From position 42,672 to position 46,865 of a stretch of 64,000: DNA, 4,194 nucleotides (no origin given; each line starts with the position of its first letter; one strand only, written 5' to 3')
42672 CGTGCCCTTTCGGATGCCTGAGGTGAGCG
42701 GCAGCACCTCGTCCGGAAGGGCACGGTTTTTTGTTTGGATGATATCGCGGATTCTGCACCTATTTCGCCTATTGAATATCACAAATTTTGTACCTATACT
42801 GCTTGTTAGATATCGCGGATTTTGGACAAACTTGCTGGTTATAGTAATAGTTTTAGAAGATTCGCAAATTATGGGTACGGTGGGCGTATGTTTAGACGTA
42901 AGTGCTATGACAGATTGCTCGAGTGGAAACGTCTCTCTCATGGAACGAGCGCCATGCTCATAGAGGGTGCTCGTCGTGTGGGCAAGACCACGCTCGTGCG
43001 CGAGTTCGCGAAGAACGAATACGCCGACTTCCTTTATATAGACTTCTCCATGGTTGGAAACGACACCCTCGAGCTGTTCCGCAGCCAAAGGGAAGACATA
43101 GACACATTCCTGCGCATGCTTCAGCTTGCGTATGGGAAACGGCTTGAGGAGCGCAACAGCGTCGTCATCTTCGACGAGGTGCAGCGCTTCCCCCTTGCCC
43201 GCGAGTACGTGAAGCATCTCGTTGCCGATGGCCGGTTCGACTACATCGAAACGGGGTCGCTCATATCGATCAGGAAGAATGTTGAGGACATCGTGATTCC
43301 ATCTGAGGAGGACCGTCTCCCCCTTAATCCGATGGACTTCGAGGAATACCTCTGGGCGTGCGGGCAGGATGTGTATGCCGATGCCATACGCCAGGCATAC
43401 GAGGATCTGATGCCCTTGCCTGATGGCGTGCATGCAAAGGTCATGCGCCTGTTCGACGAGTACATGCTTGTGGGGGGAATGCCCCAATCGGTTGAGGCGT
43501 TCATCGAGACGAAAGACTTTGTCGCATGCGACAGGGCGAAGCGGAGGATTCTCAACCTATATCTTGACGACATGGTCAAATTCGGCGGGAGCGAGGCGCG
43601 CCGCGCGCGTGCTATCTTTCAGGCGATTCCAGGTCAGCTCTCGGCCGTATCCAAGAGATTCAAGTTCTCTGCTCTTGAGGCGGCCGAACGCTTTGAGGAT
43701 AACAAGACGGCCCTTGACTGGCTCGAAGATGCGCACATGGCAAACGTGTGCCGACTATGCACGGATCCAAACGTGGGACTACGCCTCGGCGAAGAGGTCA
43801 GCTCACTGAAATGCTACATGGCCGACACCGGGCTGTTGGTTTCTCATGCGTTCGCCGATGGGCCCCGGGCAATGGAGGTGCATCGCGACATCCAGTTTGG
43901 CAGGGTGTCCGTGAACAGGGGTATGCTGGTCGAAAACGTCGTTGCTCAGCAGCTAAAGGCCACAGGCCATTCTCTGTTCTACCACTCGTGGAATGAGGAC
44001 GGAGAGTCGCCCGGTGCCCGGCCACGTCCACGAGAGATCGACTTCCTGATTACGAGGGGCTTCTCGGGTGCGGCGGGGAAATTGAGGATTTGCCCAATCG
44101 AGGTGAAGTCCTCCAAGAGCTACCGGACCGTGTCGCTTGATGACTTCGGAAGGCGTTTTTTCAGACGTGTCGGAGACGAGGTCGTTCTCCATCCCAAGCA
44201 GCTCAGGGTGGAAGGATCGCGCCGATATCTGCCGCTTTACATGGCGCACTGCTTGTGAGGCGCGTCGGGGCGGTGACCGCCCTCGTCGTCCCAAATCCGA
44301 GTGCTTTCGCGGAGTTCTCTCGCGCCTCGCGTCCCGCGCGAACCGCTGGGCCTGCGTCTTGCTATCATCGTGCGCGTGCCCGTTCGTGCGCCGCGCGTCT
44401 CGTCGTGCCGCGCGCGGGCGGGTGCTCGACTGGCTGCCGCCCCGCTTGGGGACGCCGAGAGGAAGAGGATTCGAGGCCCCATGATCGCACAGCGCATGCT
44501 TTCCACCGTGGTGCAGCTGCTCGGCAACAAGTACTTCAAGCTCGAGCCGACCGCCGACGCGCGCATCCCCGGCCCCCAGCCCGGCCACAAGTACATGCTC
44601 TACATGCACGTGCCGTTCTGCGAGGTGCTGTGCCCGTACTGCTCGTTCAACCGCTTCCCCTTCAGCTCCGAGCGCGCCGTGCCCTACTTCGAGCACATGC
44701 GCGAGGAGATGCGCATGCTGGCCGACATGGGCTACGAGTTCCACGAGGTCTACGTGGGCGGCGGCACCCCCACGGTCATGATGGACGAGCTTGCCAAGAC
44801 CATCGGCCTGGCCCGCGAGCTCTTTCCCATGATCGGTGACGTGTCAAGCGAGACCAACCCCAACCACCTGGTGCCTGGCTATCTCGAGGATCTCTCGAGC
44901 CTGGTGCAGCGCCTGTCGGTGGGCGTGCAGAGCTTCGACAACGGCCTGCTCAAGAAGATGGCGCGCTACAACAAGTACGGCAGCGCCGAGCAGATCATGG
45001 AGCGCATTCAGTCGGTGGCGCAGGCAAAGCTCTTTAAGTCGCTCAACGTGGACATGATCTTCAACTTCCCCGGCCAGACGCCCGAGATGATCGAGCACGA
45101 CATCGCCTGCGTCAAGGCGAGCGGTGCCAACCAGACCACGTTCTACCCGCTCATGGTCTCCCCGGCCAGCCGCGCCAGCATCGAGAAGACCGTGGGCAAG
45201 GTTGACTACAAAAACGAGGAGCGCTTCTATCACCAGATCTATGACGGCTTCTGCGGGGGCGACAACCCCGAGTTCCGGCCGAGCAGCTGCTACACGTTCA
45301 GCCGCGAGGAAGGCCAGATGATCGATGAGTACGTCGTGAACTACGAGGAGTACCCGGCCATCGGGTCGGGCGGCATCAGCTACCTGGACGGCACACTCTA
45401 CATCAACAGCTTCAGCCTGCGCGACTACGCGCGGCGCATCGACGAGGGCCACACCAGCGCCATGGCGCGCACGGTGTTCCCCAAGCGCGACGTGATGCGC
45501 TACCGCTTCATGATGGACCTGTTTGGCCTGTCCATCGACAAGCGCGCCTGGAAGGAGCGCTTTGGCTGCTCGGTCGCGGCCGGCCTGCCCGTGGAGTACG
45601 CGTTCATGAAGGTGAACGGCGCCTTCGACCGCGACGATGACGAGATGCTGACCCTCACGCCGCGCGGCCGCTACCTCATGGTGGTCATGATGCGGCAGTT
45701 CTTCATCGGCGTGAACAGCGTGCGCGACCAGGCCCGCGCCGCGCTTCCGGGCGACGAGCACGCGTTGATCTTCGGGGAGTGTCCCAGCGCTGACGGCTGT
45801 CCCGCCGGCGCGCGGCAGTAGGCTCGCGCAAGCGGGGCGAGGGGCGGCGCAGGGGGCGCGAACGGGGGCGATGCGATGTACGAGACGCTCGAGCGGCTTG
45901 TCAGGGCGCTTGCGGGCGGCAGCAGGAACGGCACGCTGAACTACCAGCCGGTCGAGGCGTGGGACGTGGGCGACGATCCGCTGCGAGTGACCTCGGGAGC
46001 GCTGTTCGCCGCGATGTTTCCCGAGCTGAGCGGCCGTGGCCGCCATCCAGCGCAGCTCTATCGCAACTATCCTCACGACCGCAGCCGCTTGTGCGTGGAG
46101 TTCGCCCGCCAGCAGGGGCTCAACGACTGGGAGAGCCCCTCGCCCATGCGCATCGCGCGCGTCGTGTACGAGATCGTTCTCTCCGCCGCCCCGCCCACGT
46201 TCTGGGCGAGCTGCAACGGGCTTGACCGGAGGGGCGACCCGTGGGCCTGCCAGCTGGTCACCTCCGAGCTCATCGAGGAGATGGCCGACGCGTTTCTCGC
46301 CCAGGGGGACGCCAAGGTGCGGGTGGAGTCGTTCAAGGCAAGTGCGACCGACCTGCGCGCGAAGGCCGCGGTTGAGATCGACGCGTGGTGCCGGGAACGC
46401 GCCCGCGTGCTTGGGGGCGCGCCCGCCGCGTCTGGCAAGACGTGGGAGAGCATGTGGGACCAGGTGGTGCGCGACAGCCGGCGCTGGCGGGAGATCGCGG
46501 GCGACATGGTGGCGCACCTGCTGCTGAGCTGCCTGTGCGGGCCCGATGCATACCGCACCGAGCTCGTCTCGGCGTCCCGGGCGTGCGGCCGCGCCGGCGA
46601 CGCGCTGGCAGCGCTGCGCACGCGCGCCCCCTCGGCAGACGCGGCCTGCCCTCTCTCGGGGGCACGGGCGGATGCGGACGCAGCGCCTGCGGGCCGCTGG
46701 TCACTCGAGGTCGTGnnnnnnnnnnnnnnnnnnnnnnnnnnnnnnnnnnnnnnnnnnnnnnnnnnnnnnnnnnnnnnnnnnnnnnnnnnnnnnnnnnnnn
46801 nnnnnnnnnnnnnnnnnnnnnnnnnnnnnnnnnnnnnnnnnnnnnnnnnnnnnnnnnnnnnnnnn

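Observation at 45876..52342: FHA / kinase / PP2C / vWA / kinase island: an expanded TerY-P (YegI-YegK-YegL type) phospho-signalling module of unknown function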

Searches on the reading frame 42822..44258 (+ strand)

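Call 19: search_protein_families(library=pfam, proteins=[window:42822-44258:+], max_evalue=0.001)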
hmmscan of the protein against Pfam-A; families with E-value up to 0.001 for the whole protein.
window:42822-44258:+ (478 aa): 4 families
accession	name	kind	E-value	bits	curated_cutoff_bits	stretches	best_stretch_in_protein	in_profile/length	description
PF13635.12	DUF4143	-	1.7e-21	77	28.1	1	250-431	3-160/160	Domain of unknown function (DUF4143)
PF13173.12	AAA_14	-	2.1e-21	76.7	27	1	44-177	4-129/129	AAA domain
PF00004.35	AAA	-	0.00041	21.3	21.2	0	45-127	1-73/131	ATPase family associated with various cellular activities (AAA)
PF13401.12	AAA_22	-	0.00065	20.5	27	0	41-130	4-101/130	AAA domain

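Call 70: search_protein_families(library=phrogs, proteins=[window:42822-44258:+], max_evalue=0.001)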
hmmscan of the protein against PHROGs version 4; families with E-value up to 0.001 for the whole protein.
window:42822-44258:+ (478 aa): 2 families
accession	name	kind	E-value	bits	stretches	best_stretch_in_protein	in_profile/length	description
phrog_168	-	DNA, RNA and nucleotide metabolism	1.5e-07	32.4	1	43-125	43-114/314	clamp loader of DNA polymerase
phrog_5846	-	DNA, RNA and nucleotide metabolism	1.2e-05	25.8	1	40-123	34-106/380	clamp loader of DNA polymerase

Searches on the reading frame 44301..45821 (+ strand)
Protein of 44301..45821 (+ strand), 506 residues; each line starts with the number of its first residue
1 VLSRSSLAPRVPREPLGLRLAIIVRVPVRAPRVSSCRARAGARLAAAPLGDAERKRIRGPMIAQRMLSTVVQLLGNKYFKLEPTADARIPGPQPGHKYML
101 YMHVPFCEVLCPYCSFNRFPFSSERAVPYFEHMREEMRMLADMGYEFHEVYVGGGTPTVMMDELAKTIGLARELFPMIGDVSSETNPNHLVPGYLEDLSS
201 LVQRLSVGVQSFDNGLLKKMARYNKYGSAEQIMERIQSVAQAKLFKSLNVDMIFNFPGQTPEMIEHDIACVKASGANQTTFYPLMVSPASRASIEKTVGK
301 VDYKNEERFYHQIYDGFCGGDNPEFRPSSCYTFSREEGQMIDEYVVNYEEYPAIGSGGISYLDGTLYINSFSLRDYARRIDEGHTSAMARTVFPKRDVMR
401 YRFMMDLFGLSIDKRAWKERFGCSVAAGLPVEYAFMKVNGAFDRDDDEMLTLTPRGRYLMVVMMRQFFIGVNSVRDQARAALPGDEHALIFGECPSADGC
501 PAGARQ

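Call 19: search_protein_families(library=pfam, proteins=[window:44301-45821:+], max_evalue=0.001)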
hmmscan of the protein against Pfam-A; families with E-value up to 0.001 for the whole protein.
window:44301-45821:+ (506 aa): 1 family
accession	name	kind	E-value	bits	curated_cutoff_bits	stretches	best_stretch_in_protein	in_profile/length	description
PF04055.27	Radical_SAM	-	1.7e-18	67.8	29.5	1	102-268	2-163/166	Radical SAM superfamily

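Call 21: find_related_loci(query=window:44481-45818:+, collection=genome_contigs, flank=10000)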
Query window:44481-45818:+ (446 aa) in genome_contigs; peptide patterns used: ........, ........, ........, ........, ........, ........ (x = any residue, [..] = any of these).
599 stretches matched a pattern (row limit reached: there are more); 577 encode a relative of the query (tblastn E <= 1e-3); the best 80 are kept; 80 distinct loci.
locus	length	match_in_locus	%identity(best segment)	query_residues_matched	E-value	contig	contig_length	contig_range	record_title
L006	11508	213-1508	90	1-432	0e+0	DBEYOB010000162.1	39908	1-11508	MAG TPA_asm: Coriobacteriales bacterium isolate MAG2172 k141_82591, whole genome shotgun sequence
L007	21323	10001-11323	86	1-441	0e+0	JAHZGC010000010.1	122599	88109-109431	MAG: Coriobacteriaceae bacterium isolate HRGM_Genome_3029 HRGM_Genome_3029_10, whole genome shotgun sequence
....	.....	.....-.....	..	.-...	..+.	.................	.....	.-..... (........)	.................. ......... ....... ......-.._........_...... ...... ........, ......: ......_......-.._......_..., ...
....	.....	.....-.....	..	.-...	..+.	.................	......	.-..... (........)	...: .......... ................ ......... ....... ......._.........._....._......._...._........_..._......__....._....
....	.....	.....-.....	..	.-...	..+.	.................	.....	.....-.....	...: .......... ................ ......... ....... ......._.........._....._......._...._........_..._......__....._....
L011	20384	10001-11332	85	1-444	0e+0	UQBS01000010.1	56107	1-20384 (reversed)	uncultured Coriobacteriaceae bacterium isolate UMGS124 genome assembly, contig: NODE_147_length_56107_cov_15.645204, who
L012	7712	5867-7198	84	1-444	0e+0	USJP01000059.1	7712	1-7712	uncultured Coriobacteriaceae bacterium isolate UMGS1780 genome assembly, contig: NODE_3796_length_7712_cov_4.022071, who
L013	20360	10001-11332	84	1-444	0e+0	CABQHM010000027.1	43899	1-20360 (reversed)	MAG TPA_asm: uncultured Coriobacteriales bacterium isolate MGYG-HGUT-00585 genome assembly, contig: GUT_GENOME017973_27,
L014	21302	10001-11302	82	1-434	0e+0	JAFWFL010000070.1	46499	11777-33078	MAG: Coriobacteriales bacterium isolate RGIG5691 Sheep_Duodenum.Co__c682791, whole genome shotgun sequence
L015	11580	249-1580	81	1-441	0e+0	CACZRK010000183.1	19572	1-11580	MAG: uncultured Coriobacteriaceae bacterium isolate RUG12881 genome assembly, contig: RUG12881_asm_183, whole genome sho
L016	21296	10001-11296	90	1-432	0e+0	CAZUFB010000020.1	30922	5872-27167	MAG TPA_asm: uncultured Coriobacteriaceae bacterium isolate SRP141132_co8_248 genome assembly, contig: NODE_270_length_3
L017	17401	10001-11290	74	1-432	0e+0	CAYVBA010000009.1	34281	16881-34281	MAG TPA_asm: uncultured Coriobacteriales bacterium isolate SRP274231_co1_51 genome assembly, contig: NODE_733_length_342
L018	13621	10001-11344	78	1-446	0e+0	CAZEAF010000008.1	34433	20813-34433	MAG TPA_asm: uncultured Coriobacteriaceae bacterium isolate SRP222994_co1_542 genome assembly, contig: NODE_2266_length_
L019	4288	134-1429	72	1-432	0e+0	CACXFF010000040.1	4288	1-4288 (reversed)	MAG: uncultured Coriobacteriaceae bacterium isolate RUG11205 genome assembly, contig: RUG11205_asm_40, whole genome shot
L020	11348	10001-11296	65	1-435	0e+0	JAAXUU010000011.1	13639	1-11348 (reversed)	MAG: Actinomycetota bacterium isolate W4_Combined_metabat2_085 W4_Combined_metabat2_085_NODE_1184, whole genome shotgun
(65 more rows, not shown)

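Call 50: search_protein_families(library=pfam, proteins=[L006:1619-2143:-, L006:2143-2391:-, L006:4615-5892:-, L006:6167-7675:+, L006:8259-9773:+], max_evalue=0.01)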
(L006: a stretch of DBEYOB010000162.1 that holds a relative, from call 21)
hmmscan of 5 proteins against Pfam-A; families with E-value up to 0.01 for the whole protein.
L006:1619-2143:- (175 aa): 2 families
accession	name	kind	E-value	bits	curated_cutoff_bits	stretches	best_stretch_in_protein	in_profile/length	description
PF13470.12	PIN_3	-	2.8e-16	60.8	27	1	31-142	2-113/115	PIN domain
PF01850.27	PIN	-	2.3e-07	31.9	23.6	1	31-147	1-115/120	PIN domain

L006:2143-2391:- (83 aa): 1 family
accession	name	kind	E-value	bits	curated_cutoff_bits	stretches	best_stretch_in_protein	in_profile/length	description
PF19891.5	DUF6364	-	6.3e-10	39.8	27.3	1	9-79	8-69/70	Family of unknown function (DUF6364)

L006:4615-5892:- (426 aa): 1 family
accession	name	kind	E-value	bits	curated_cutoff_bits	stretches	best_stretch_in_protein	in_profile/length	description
PF10518.14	TAT_signal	-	0.00012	22.3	22.7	1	6-25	2-21/21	TAT (twin-arginine translocation) pathway signal sequence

L006:6167-7675:+ (503 aa): 1 family
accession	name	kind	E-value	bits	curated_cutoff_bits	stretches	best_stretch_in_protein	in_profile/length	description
PF00196.25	GerE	-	9.4e-16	57.6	23.5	1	440-493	3-56/57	Bacterial regulatory proteins, luxR family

L006:8259-9773:+ (505 aa): 11 families
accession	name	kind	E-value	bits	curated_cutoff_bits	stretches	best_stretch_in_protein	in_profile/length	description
PF04326.19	SLFN_AlbA_2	-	7.9e-16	59.1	25.3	1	64-176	1-115/118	Schlafen, AlbA_2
PF12840.13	HTH_20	-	7.6e-07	29.5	27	1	452-494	9-50/51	Helix-turn-helix domain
PF08279.18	HTH_11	-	4.9e-06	26.8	25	1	452-490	5-43/55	HTH domain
PF13412.12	HTH_24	-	2.2e-05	24.3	21.9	1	456-492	11-47/48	Winged helix-turn-helix DNA-binding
PF12802.13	MarR_2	-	3.6e-05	24.3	27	1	452-500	10-60/61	MarR family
PF13730.12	HTH_36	-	4e-05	23.8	25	1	466-490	29-53/55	Helix-turn-helix domain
PF24033.1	DUF7342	-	0.00054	20.4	31.6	1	464-503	19-59/150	Family of unknown function (DUF7342)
PF13749.12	HATPase_c_4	-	0.0043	17.5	26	0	381-429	34-82/89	Putative ATP-dependent DNA helicase recG C-terminal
PF13551.12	HTH_29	-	0.0056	17.2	28.1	0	459-500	9-52/64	Winged helix-turn helix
PF25213.1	HVO_A0261_N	-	0.0064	16.8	35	0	448-498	12-60/86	HVO_A0261 N-terminal domain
PF08220.18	HTH_DeoR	-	0.0071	16.5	21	0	453-493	5-45/57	DeoR-like helix-turn-helix domain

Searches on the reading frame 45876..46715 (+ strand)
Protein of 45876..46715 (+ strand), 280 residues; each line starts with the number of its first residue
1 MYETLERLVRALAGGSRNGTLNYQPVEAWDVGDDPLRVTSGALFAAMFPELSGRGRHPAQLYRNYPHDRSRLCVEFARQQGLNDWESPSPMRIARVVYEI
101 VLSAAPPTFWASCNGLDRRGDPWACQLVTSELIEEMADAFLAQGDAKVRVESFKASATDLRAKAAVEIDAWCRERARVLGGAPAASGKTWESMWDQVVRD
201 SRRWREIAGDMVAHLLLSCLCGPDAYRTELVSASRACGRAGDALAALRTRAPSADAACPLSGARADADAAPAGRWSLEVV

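Call 86: search_protein_families(library=pfam, proteins=[window:45876-46715:+], max_evalue=10)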
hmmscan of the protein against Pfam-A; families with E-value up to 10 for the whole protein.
window:45876-46715:+ (280 aa): 0 families
